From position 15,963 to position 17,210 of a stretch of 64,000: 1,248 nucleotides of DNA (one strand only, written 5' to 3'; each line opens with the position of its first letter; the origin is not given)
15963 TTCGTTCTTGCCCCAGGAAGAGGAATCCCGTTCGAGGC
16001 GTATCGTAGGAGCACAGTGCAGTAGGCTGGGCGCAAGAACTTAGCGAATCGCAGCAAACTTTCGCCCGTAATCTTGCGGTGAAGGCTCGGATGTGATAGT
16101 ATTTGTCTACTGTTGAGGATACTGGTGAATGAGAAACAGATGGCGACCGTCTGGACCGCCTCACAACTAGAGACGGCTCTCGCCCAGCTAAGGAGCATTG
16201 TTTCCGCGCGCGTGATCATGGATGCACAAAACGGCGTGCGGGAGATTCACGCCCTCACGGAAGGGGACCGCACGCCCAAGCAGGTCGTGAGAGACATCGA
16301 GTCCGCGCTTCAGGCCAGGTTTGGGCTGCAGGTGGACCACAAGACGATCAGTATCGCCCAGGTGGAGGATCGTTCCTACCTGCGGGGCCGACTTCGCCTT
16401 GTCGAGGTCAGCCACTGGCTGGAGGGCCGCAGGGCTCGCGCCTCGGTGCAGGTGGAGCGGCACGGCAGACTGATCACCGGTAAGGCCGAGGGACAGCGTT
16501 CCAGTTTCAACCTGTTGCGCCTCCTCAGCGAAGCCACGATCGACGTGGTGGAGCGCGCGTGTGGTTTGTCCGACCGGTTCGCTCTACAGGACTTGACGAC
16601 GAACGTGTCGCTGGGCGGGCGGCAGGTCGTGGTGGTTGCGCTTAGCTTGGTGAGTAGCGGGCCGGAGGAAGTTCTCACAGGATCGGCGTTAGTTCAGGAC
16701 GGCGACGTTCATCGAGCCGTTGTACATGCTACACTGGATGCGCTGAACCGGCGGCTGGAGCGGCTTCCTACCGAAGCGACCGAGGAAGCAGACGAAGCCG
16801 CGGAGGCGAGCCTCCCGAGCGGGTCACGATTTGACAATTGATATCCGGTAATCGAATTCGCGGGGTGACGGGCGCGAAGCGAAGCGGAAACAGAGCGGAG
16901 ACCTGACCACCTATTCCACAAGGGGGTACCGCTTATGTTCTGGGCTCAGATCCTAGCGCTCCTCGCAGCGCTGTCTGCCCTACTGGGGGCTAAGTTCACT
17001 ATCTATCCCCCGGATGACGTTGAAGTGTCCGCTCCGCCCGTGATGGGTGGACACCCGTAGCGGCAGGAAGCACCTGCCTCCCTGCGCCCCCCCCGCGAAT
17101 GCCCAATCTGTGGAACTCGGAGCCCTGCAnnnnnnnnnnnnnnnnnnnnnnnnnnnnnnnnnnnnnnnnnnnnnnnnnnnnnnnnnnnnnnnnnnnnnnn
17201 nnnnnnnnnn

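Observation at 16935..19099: Active membrane HD-GYP phosphodiesterase plus a catalytically degenerate HD-GYP paralogue embedded between two GT-C glycosyltransferase genes, preceded by a 41-aa TM micro-ORF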

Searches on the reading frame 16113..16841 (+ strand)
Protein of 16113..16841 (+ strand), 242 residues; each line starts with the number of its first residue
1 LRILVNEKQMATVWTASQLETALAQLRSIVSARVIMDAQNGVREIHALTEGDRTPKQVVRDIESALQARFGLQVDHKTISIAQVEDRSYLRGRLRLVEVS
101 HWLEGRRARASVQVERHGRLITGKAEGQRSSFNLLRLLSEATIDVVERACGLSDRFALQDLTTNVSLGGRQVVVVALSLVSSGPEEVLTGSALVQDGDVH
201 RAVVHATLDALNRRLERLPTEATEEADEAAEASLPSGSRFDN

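Call 3: search_protein_families(library=pfam, proteins=[window:16113-16841:+], max_evalue=0.1)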
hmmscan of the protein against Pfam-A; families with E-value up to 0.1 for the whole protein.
window:16113-16841:+ (242 aa): 0 families

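Call 33: search_protein_families(library=ncbifam, proteins=[window:16113-16841:+], max_evalue=0.01)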
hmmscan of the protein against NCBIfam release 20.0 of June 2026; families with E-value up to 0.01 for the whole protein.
window:16113-16841:+ (242 aa): 0 families

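Call 39: find_homologous_proteins(query=window:16113-16841:+, max_evalue=0.001)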
Query window:16113-16841:+ (242 aa): 430 proteins with E <= 0.001 among 3649 candidates; the best 120 are listed.
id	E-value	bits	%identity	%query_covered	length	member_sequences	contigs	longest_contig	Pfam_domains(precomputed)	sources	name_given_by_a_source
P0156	8.4e-143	491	100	98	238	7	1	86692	-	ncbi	ncbi:MAG: hypothetical protein HRF45_12440 [Fimbriimonadia bacterium]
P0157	2.9e-68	248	57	89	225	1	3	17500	-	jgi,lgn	-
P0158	5.3e-67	244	57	88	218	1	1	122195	-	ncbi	-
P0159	4.4e-66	241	56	90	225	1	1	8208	-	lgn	-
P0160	1.2e-64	236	53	90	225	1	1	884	-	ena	-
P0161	9.6e-63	230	55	86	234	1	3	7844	-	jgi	jgi:hypothetical protein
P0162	3.4e-62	228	52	89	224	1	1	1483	-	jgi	jgi:hypothetical protein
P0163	3.9e-48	182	49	85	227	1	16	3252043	-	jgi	jgi:outer membrane lipopolysaccharide assembly protein LptE/RlpB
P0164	3.9e-48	182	49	85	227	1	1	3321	-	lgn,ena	-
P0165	4.0e-48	182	49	85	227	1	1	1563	-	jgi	jgi:hypothetical protein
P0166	8.7e-48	181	47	85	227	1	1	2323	-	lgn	-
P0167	3.4e-47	179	47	90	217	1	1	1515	-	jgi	jgi:hypothetical protein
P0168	6.8e-47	178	48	85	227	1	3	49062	-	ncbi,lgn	-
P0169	7.2e-47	178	49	85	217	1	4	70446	-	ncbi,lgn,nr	ncbi:MAG: hypothetical protein HPY54_09155 [Chthonomonadetes bacterium]|nr:hypothetical protein [Cht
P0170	1.5e-46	177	46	86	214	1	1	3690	-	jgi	jgi:hypothetical protein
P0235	1.6e-32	131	39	83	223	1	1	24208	-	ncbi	ncbi:MAG: hypothetical protein ACYC2T_12300 [Bacillota bacterium]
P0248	1.2e-30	125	41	85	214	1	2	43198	-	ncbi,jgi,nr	ncbi:MAG: hypothetical protein C4521_03150 [Actinobacteria bacterium]|nr:MAG: hypothetical protein C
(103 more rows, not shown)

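Call 40: find_encoding_contigs(protein=P0169, flank=5000, max_places=1)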
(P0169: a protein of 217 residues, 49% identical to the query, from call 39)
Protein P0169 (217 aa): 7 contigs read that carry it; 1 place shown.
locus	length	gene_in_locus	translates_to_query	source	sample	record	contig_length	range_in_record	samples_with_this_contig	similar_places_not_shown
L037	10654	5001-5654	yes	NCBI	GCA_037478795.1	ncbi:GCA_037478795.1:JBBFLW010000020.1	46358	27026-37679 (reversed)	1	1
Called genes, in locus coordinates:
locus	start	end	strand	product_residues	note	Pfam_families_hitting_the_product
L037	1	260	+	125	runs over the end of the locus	-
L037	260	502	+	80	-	-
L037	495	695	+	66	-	-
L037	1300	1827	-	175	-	PF01871:AMMECR1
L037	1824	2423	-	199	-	PF02660:G3P_acyltransf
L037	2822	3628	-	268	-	PF01261:AP_endonuc_2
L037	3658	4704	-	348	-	PF00532:Peripla_BP_1, PF13407:Peripla_BP_4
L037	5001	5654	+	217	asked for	-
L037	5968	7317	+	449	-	PF20972:MASE9, PF13487:HD_5, PF01966:HD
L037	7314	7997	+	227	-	PF13487:HD_5, PF01966:HD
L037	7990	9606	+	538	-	PF13231:PMT_2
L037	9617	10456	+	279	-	PF01925:TauE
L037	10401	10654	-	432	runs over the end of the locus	PF00571:CBS, PF00990:GGDEF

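Call 41: find_encoding_contigs(protein=P0235, flank=5000, max_places=1)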
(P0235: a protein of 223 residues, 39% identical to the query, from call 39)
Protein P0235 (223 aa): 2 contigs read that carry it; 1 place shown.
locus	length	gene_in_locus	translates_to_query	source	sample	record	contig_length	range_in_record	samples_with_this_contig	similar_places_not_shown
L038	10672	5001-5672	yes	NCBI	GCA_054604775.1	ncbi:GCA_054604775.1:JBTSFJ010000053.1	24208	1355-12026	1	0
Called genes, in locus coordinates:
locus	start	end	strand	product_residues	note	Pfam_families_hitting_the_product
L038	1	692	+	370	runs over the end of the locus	PF00990:GGDEF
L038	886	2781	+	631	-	PF27511:ComFA_N, PF00270:DEAD, PF04851:ResIII, PF00271:Helicase_C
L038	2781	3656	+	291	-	PF00156:Pribosyltran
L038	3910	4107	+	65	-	PF00313:CSD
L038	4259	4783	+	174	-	PF02482:Ribosomal_S30AE, PF16321:Ribosom_S30AE_C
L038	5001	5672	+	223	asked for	-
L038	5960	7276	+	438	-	PF20972:MASE9 (faint), PF01966:HD, PF13487:HD_5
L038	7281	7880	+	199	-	PF17248:DUF5317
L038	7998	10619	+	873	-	PF07517:SecA_DEAD, PF00270:DEAD (weak), PF01043:SecA_PP_bind, PF21090:P-loop_SecA, PF07516:SecA_SW, PF02810:SEC-C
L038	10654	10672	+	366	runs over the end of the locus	PF03462:PCRF, PF00472:RF-1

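Call 42: find_encoding_contigs(protein=P0248, flank=5000, max_places=1)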
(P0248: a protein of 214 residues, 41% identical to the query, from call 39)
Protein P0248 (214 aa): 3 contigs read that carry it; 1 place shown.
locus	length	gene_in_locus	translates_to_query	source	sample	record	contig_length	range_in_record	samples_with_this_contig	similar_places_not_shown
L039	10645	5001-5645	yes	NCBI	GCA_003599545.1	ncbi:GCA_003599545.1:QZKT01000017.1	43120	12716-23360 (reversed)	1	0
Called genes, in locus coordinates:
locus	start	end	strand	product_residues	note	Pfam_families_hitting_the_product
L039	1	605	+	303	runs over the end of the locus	PF03547:Mem_trans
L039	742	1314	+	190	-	-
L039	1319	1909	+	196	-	-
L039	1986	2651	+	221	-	PF18912:DZR_2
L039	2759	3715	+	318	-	PF10613:Lig_chan-Glu_bd (faint), PF00497:SBP_bac_3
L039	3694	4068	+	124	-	PF00313:CSD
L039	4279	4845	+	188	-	PF02482:Ribosomal_S30AE, PF16321:Ribosom_S30AE_C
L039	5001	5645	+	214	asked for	-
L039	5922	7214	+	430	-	PF08668:HDOD (weak), PF13487:HD_5, PF01966:HD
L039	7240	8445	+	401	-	PF13487:HD_5, PF01966:HD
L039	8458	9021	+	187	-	PF17248:DUF5317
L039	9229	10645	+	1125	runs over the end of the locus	PF13401:AAA_22 (weak), PF25873:WHD_MalT, PF13424:TPR_12 (faint), PF07719:TPR_2 (faint), PF17874:TPR_MalT, PF03704:BTAD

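Call 57: predict_structure(alignment_id=A3)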
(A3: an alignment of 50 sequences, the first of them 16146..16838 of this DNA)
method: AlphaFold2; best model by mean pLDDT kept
length: 231 residues; sequences in the alignment: 50
mean_pLDDT: 91.2   pTM: 0.69
mean pLDDT of the five models: 91.2, 90.7, 90.6, 90.4, 90.1
residues with pLDDT >= 90: 179; 70-90: 27; 50-70: 25; < 50: 0
segments of 3 or more residues with pLDDT < 50: none
pLDDT, mean of each block of 10 residues (from residue 1): 94 95 96 95 96 97 98 70 93 98 94 98 98 95 95 97 97 94 97 97 78 62 68 58
secondary structure, 60 per line:
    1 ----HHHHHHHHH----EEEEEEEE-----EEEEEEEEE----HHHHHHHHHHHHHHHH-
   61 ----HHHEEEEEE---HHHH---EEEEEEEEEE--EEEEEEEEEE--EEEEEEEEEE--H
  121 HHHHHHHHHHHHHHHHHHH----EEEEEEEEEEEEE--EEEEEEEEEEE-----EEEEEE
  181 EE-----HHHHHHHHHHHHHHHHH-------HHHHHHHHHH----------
elements in order: H5-13 E18-25 E31-39 H44-59 E68-73 H77-80 E84-93 E96-105 E108-117 H120-139 E144-156 E159-169 E175-182 H188-204 H212-221

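Call 61: fold_search(model_id=the predicted structure, library=pdb)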
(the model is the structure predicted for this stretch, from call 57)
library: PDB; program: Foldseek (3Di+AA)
matches with E <= 10: 1509; with E <= 0.001: 13
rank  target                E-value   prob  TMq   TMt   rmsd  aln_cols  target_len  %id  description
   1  3hpz_A                1.6e-05  1.00  0.37  0.16  12.5       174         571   13  Crystal structure of Mycobacterium tuberculosis LeuA complexed with bromopyruvate (released 2010-05-19)
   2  3hps_B                1.8e-05  1.00  0.38  0.17  11.9       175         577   12  Crystal structure of Mycobacterium tuberculosis LeuA complexed with ketoisocaproate (KIC) (released 2010-05-19)
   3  1sr9_B                2.2e-05  1.00  0.38  0.16  12.1       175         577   12  Crystal Structure of LeuA from Mycobacterium tuberculosis (released 2004-05-18)
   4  3fig_B                2.4e-05  1.00  0.38  0.17  11.9       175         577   11  Crystal Structure of Leucine-bound LeuA from Mycobacterium tuberculosis (released 2008-12-23)
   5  3fig_A                3.0e-05  1.00  0.36  0.16  11.4       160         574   12  Crystal Structure of Leucine-bound LeuA from Mycobacterium tuberculosis (released 2008-12-23)
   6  1sr9_A                6.0e-05  1.00  0.37  0.16  12.5       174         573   13  Crystal Structure of LeuA from Mycobacterium tuberculosis (released 2004-05-18)
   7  3hps_A                7.6e-05  1.00  0.38  0.17  12.1       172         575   12  Crystal structure of Mycobacterium tuberculosis LeuA complexed with ketoisocaproate (KIC) (released 2010-05-19)
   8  8dfv_K                2.0e-04  0.90  0.17  0.16  25.8       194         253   12  Structural Basis of MicroRNA Biogenesis by Dicer-1 and Its Partner Protein Loqs-PB - complex IIa (released 2022-11-16)
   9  3hpz_B                2.1e-04  1.00  0.38  0.16  12.3       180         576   14  Crystal structure of Mycobacterium tuberculosis LeuA complexed with bromopyruvate (released 2010-05-19)
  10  7vg2_A                2.2e-04  0.97  0.21  0.07  21.5       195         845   12  Cryo-EM structure of Arabidopsis DCL3 in complex with a 40-bp RNA (released 2021-10-27)
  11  7vg3_A                4.2e-04  0.90  0.18  0.06  22.8       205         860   13  Cryo-EM structure of Arabidopsis DCL3 in complex with a 30-bp RNA (released 2021-10-27)
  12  3f6g_B                5.7e-04  1.00  0.35  0.63   4.2       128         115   20  Crystal structure of the regulatory domain of LiCMS in complexed with isoleucine - type II (released 2009-04-21)
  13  7zpk_C                6.0e-04  0.85  0.20  0.20  23.0       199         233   12  Mammalian Dicer in the "pre-dicing state" with pre-miR-15a substrate and TARBP2 subunit (released 2022-11-16)
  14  5ztm_B                3.5e-03  0.84  0.20  0.26  19.0       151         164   11  Crystal structure of MLE dsRBDs in complex with roX2 (R2H1) (released 2019-03-06)
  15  8dga_K                3.7e-03  0.72  0.19  0.23  42.1       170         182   14  Structural Basis of MicroRNA Biogenesis by Dicer-1 and Its Partner Protein Loqs-PB - complex IV (released 2022-11-16)
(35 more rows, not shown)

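Call 63: find_related_loci(query=A3, collection=metagenome_contigs, flank=5000)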
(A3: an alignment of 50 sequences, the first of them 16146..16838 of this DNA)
Query A3 (231 aa) in metagenome_contigs; peptide patterns used: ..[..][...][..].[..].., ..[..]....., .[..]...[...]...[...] (x = any residue, [..] = any of these).
600 stretches matched a pattern (row limit reached: there are more); 519 encode a relative of the query (tblastn E <= 1e-3); the best 80 are kept; 80 distinct loci.
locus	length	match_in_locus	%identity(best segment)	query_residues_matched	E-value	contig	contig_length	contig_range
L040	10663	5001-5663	46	3-225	4e-52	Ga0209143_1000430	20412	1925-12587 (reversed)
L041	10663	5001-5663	46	3-225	7e-52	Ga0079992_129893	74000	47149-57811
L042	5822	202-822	48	5-210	5e-52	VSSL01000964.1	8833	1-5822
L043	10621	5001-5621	48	5-210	1e-51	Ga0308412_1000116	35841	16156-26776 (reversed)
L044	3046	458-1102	47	3-215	2e-50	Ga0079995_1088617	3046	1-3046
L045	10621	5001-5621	47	5-210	1e-54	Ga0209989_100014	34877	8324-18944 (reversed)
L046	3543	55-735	44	4-231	5e-49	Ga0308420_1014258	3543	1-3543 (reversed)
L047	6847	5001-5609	44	4-204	1e-47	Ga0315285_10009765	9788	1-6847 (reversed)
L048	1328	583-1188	46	3-204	7e-50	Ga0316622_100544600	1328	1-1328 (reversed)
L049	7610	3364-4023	45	4-224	7e-48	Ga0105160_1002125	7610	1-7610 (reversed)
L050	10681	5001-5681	43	4-231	4e-47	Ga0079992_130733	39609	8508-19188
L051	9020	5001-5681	43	4-231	4e-47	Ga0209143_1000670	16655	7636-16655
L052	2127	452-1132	42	4-231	8e-47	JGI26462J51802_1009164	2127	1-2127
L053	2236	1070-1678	44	3-204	2e-46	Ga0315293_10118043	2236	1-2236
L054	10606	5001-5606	45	4-204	2e-45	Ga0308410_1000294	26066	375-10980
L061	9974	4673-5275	43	4-204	4e-44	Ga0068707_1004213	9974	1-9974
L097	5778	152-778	40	4-209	1e-34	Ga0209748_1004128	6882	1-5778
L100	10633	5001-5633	40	2-209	1e-34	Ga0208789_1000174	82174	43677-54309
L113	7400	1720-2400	37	6-220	3e-32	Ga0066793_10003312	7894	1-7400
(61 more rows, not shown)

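Call 75: search_protein_families(library=pfam, proteins=[L037:5968-7317:+, L037:7314-7997:+, L038:5960-7276:+, L038:7281-7880:+, L039:7240-8445:+, L061:7244-7939:+, L040:7419-8135:+], max_evalue=0.01)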
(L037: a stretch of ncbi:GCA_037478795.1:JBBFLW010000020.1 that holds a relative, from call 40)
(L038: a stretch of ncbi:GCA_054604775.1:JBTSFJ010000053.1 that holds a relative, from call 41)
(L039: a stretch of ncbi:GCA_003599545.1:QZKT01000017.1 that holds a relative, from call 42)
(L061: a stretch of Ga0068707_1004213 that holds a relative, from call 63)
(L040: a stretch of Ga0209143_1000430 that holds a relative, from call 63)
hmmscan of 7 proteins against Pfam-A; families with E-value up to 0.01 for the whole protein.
L037:5968-7317:+ (449 aa): 4 families
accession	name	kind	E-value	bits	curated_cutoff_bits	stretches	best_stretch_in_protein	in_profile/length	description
PF13487.12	HD_5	-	3.7e-29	102.1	27.2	1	255-418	10-170/170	HD domain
PF01966.28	HD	-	1.8e-13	51.2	22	1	261-381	3-116/116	HD domain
PF20972.2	MASE9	-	4.7e-09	36.9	24.3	1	46-224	19-190/203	MASE9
PF14093.11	DUF4271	-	0.0044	17.4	29.7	1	129-222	61-160/206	Domain of unknown function (DUF4271)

L037:7314-7997:+ (227 aa): 3 families
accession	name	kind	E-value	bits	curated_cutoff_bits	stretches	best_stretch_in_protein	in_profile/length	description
PF13487.12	HD_5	-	1.4e-37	129.5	27.2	1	41-205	3-170/170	HD domain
PF01966.28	HD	-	8.1e-10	39.5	22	1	61-167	10-109/116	HD domain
PF19956.5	EAD2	-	0.005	17.5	23.8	0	33-60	51-78/81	Effector-associated domain 2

L038:5960-7276:+ (438 aa): 3 families
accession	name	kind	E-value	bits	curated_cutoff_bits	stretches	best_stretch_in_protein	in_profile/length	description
PF13487.12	HD_5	-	1.7e-38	132.5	27.2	1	238-400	5-170/170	HD domain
PF01966.28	HD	-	4.1e-19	69.4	22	1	249-369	3-116/116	HD domain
PF20972.2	MASE9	-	2.1e-05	25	24.3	1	42-217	32-193/203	MASE9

L038:7281-7880:+ (199 aa): 1 family
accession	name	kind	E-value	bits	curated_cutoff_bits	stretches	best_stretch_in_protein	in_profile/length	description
PF17248.7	DUF5317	-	2.4e-32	112.5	25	1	27-168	3-151/151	Family of unknown function (DUF5317)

L039:7240-8445:+ (401 aa): 4 families
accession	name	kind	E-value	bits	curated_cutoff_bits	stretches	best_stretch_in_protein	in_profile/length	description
PF01966.28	HD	-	7.9e-13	49.2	22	1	240-350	4-110/116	HD domain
PF13487.12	HD_5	-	3.4e-12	46.9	27.2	1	226-387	3-170/170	HD domain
PF08668.18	HDOD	-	0.0008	19.4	22.9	1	240-292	98-151/196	HDOD domain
PF18019.7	Cas3_HD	-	0.0057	17.1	23.1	0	250-362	41-165/207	Cas3, HD domain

L061:7244-7939:+ (232 aa): 3 families
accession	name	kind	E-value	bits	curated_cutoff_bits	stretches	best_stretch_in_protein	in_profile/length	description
PF13487.12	HD_5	-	3.1e-45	154.4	27.2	1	48-214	2-170/170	HD domain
PF01966.28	HD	-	8.4e-17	62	22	1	61-182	2-116/116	HD domain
PF08668.18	HDOD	-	0.00067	19.6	22.9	1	58-102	93-135/196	HDOD domain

L040:7419-8135:+ (239 aa): 1 family
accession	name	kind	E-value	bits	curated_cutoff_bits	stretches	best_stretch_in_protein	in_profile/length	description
PF13487.12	HD_5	-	3.4e-14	53.4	27.2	1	41-192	2-170/170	HD domain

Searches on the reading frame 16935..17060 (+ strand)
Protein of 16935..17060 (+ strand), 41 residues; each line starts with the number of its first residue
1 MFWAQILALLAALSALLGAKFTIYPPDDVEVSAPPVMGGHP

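Call 3: search_protein_families(library=pfam, proteins=[window:16935-17060:+], max_evalue=0.1)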
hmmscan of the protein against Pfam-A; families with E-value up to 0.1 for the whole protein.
window:16935-17060:+ (41 aa): 0 families

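Call 33: search_protein_families(library=ncbifam, proteins=[window:16935-17060:+], max_evalue=0.01)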
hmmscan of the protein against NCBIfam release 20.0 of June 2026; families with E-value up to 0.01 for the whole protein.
window:16935-17060:+ (41 aa): 0 families
